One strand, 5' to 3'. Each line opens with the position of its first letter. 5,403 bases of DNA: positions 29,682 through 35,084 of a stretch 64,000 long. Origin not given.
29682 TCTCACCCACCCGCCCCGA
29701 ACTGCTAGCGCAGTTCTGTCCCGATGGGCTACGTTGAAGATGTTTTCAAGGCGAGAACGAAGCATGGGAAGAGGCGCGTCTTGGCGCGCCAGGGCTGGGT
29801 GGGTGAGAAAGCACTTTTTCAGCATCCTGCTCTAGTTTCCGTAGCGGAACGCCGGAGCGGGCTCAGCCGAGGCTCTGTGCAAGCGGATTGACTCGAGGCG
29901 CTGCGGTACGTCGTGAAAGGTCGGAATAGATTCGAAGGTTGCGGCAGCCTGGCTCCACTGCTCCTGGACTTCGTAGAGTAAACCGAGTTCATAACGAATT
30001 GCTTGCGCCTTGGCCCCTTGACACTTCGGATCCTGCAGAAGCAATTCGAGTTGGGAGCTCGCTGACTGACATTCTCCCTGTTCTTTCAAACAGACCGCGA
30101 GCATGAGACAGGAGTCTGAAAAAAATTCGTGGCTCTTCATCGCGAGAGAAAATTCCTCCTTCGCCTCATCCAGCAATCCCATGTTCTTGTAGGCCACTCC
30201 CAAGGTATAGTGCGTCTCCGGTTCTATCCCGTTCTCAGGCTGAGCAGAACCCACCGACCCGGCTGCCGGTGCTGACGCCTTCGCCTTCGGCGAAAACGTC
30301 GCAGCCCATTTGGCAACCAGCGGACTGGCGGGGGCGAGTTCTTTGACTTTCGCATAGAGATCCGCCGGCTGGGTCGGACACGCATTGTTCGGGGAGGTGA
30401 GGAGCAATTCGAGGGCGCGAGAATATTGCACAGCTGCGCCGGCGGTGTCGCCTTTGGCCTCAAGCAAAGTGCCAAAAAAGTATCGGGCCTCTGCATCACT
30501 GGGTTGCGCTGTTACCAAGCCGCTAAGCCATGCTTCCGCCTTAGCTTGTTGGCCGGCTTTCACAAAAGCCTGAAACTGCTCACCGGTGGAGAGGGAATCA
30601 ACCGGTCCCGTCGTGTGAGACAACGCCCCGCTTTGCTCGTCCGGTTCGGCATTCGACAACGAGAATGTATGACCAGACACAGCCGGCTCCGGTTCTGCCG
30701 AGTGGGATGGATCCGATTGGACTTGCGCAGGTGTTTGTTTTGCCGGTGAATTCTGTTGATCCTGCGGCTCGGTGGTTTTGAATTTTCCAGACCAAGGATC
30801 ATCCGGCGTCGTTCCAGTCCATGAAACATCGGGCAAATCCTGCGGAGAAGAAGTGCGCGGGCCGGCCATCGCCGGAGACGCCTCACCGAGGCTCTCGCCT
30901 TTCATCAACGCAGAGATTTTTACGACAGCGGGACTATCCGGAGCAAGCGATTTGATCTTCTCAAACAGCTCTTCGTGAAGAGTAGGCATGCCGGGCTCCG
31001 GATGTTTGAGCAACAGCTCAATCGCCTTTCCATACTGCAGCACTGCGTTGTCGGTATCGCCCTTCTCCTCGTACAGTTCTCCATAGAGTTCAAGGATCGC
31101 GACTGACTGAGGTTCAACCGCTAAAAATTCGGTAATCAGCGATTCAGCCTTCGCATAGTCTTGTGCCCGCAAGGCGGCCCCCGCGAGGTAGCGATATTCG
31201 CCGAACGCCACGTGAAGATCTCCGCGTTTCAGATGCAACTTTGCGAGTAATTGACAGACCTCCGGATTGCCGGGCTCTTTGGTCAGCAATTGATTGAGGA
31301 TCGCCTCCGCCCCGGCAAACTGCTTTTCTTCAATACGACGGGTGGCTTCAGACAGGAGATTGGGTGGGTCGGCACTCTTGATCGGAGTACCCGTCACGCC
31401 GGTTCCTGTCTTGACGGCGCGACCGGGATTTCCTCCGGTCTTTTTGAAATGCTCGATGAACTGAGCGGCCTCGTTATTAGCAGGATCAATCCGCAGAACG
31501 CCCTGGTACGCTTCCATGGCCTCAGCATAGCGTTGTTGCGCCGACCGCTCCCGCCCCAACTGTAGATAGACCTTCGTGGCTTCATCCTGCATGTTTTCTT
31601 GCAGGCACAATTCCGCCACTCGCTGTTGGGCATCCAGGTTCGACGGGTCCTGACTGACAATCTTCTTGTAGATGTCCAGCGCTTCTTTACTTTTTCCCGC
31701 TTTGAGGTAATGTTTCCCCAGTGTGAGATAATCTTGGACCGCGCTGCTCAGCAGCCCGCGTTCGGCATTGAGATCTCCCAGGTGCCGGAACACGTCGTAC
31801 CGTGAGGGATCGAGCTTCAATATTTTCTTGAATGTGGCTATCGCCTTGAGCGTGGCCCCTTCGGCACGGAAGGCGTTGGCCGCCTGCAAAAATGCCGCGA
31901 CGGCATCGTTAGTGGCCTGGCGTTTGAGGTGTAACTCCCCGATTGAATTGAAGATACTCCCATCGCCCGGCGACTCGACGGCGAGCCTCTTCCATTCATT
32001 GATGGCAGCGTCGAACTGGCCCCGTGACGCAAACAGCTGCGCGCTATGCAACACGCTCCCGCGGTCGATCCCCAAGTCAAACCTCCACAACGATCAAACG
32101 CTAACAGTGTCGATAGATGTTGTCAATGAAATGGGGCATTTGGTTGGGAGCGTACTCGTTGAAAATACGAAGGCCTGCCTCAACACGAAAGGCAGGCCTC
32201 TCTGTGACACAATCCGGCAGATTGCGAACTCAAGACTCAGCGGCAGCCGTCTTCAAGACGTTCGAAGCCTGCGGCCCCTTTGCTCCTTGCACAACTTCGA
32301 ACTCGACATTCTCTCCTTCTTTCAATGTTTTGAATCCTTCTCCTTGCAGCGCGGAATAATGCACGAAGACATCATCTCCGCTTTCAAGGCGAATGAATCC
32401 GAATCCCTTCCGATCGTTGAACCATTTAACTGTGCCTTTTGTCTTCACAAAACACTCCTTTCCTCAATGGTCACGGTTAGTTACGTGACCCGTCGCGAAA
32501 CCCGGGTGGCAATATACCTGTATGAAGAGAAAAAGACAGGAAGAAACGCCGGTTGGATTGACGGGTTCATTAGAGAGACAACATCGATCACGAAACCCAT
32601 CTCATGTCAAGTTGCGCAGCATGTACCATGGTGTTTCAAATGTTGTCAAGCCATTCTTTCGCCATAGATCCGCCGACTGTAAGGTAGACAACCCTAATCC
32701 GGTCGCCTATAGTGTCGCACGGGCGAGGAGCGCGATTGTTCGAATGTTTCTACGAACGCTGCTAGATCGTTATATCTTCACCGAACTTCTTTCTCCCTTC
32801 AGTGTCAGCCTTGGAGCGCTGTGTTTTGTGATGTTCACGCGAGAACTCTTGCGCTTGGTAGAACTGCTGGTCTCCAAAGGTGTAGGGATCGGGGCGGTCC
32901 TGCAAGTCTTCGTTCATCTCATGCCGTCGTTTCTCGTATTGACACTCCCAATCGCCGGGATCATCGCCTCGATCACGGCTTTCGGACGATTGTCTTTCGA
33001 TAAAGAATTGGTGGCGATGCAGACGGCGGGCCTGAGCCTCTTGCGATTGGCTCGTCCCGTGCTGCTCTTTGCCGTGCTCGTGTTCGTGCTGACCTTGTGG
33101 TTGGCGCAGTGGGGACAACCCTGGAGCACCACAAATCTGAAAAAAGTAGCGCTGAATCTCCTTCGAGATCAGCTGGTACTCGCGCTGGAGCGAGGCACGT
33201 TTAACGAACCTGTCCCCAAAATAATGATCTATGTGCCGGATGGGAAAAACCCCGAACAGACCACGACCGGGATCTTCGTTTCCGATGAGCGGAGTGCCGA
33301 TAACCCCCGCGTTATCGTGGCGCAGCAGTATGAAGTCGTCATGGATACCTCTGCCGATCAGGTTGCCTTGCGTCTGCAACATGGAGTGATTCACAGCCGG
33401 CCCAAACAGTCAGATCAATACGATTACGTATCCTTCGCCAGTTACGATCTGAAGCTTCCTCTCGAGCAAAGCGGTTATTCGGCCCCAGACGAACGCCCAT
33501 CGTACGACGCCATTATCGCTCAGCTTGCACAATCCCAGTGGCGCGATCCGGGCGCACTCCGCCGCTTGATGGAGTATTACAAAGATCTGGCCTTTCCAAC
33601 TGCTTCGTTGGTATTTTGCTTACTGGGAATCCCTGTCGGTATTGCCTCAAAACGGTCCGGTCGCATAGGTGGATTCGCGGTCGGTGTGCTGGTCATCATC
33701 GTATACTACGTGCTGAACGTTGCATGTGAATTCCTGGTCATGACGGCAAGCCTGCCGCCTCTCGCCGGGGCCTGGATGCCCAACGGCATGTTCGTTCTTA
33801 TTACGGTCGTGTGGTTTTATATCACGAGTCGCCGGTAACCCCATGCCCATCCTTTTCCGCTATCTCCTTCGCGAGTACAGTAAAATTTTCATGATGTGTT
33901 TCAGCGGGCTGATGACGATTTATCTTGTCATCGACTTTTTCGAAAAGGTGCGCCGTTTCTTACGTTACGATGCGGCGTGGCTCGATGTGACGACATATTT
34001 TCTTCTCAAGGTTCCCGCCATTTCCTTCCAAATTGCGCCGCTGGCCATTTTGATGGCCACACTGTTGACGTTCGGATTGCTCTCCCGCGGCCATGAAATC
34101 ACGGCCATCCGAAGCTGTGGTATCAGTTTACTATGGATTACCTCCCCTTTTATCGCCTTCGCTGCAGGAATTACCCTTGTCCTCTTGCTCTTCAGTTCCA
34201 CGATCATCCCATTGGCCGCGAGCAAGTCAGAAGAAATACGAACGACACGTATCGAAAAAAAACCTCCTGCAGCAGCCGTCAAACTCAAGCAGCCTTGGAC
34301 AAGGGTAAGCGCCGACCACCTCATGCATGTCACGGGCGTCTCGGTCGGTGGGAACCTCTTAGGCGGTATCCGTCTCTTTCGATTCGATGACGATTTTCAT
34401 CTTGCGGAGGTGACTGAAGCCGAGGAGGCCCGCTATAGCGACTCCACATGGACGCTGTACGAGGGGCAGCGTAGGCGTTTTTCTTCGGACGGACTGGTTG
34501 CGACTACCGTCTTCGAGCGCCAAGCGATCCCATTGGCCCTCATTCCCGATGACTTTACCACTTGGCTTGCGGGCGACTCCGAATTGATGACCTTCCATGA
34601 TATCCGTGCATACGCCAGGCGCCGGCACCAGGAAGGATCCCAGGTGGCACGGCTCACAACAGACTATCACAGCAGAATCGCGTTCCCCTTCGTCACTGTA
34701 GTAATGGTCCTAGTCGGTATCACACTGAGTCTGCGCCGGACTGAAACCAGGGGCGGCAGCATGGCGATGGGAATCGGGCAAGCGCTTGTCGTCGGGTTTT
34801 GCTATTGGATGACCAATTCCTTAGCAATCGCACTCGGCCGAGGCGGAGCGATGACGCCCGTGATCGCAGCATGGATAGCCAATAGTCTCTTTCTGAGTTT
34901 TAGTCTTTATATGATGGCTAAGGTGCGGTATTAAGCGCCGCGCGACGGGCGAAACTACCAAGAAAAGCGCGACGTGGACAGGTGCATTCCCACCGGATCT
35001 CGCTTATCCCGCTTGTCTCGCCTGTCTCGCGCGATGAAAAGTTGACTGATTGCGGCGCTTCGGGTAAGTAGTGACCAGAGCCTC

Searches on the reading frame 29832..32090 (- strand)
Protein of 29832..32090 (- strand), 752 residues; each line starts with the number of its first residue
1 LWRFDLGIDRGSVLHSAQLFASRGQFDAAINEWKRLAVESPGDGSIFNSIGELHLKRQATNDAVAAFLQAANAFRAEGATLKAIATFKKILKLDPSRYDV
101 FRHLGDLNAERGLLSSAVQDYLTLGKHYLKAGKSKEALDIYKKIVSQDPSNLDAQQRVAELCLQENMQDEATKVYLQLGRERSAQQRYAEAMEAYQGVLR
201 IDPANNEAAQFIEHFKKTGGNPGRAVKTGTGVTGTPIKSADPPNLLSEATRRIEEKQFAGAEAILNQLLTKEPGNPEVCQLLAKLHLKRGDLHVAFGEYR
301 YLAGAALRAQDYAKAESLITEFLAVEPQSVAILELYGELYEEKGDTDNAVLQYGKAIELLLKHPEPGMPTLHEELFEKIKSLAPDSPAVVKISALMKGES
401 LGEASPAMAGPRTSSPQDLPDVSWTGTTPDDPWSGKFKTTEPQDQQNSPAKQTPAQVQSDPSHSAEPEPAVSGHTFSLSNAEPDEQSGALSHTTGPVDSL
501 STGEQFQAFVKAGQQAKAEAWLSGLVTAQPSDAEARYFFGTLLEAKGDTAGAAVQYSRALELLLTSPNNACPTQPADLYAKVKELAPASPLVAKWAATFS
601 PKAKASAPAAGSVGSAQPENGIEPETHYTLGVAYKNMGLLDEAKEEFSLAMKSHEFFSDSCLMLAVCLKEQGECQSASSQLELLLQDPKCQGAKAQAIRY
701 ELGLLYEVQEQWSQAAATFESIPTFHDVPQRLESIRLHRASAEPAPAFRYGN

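Call 72: search_protein_families(library=pfam, proteins=[window:29832-32090:-], max_evalue=0.00001)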
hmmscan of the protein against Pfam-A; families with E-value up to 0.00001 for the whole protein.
window:29832-32090:- (752 aa): 18 families
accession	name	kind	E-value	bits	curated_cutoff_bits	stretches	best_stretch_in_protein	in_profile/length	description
PF13428.12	TPR_14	-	8.1e-33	110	23.5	0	121-161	4-44/44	Tetratricopeptide repeat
PF14559.12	TPR_19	-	4e-30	104.4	25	1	253-292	2-41/68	Tetratricopeptide repeat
PF13432.12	TPR_16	-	1.3e-28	99.5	32.7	1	305-357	6-57/65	Tetratricopeptide repeat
PF07719.23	TPR_2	-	8.7e-22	75.8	27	0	173-205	2-34/34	Tetratricopeptide repeat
PF13181.12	TPR_8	-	2e-18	65.3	25.7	0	173-205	2-34/34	Tetratricopeptide repeat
PF13414.12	TPR_11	-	1.1e-17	63.9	26.8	0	180-207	2-29/42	TPR repeat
PF00515.34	TPR_1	-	1.4e-17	63.1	27.8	0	121-151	4-34/34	Tetratricopeptide repeat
PF13174.12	TPR_6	-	1.1e-14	54.4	26.3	0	66-95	2-31/33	Tetratricopeptide repeat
PF23914.1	TPR_CcmH_CycH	-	2.1e-13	50.9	42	0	252-301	97-146/158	Cytochrome c-type biogenesis protein H TPR domain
PF13431.12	TPR_17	-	9.3e-13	47.8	24.4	0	320-349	3-32/34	Tetratricopeptide repeat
PF13424.12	TPR_12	-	6.1e-10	39.6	30.1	0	301-360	8-75/77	Tetratricopeptide repeat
PF25064.1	ARM_TT21_5th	-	8.9e-10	39.3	27.8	0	66-123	4-59/117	TT21 fifth ARM repeats domain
PF13371.12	TPR_9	-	1.4e-09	38.3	35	0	77-121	8-52/73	Tetratricopeptide repeat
PF12895.13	ANAPC3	-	1.1e-06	29.2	27.2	0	118-175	23-79/82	Anaphase-promoting complex, cyclosome, subunit 3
PF13176.12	TPR_7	-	1.3e-06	28.5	27.9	0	124-150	5-33/36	Tetratricopeptide repeat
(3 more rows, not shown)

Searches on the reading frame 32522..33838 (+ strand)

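Call 21: search_protein_families(library=pfam, proteins=[window:32522-33838:+], max_evalue=0.01)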
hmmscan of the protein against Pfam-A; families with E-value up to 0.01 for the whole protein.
window:32522-33838:+ (438 aa): 1 family
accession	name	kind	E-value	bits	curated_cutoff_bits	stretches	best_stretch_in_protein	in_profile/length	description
PF03739.19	LptF_LptG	-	1.4e-77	261.6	27.9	1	83-433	1-352/353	Lipopolysaccharide export system permease LptF/LptG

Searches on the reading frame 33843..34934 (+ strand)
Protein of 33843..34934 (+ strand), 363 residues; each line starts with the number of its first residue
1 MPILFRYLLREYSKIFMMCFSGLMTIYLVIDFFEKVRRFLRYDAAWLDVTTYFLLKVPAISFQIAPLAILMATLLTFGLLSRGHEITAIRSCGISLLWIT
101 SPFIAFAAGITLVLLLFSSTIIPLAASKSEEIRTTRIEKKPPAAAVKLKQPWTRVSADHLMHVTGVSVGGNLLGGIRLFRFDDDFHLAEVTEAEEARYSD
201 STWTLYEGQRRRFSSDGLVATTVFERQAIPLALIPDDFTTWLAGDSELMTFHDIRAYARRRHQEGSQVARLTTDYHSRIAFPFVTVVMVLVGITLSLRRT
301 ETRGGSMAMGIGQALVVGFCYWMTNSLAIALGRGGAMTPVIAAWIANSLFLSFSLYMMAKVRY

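Call 21: search_protein_families(library=pfam, proteins=[window:33843-34934:+], max_evalue=0.01)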
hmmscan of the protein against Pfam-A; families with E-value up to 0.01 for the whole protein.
window:33843-34934:+ (363 aa): 1 family
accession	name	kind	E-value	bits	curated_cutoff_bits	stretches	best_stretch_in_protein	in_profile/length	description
PF03739.19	LptF_LptG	-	6.2e-79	266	27.9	1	6-359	1-352/353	Lipopolysaccharide export system permease LptF/LptG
